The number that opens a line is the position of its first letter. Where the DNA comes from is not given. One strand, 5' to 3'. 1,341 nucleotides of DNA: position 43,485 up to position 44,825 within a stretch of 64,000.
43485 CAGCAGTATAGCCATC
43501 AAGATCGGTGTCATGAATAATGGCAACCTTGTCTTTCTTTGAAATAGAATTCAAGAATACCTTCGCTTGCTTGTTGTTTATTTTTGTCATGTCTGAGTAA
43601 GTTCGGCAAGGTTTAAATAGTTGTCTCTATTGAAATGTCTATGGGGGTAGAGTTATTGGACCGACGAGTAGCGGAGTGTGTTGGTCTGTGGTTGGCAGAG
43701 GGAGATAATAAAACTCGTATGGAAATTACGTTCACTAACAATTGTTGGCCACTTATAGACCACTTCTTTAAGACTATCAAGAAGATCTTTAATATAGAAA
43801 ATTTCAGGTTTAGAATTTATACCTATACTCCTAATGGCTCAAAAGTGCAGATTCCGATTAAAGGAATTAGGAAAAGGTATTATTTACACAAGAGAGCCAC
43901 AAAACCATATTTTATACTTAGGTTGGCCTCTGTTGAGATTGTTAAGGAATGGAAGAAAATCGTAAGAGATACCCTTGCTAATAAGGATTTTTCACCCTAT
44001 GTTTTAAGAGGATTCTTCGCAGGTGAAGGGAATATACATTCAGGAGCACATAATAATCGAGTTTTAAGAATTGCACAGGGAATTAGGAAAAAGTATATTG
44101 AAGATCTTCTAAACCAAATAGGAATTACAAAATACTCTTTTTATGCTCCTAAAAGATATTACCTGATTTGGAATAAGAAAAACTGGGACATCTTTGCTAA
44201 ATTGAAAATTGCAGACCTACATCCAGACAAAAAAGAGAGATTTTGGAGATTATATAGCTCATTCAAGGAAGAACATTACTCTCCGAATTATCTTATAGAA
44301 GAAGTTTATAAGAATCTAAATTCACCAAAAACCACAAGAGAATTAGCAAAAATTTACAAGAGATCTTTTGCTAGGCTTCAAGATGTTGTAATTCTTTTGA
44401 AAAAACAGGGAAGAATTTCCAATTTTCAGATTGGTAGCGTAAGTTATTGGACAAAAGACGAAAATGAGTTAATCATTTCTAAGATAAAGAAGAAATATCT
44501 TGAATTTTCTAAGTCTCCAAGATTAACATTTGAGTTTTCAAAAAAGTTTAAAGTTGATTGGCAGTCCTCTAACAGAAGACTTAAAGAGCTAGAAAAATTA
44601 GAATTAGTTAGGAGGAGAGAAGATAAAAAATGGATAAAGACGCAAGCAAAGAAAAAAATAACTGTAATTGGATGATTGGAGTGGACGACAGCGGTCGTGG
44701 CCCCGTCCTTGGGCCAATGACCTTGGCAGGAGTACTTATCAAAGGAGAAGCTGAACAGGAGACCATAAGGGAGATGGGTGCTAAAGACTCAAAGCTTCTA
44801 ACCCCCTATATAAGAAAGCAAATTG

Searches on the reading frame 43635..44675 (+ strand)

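Call 34: search_protein_families(library=pfam, proteins=[window:43635-44675:+], max_evalue=0.001)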
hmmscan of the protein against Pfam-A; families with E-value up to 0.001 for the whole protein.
window:43635-44675:+ (346 aa): 1 family
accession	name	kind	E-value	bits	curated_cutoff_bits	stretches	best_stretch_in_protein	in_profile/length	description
PF14528.11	LAGLIDADG_3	-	0.00057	20.5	22.5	0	123-189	6-79/82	LAGLIDADG-like domain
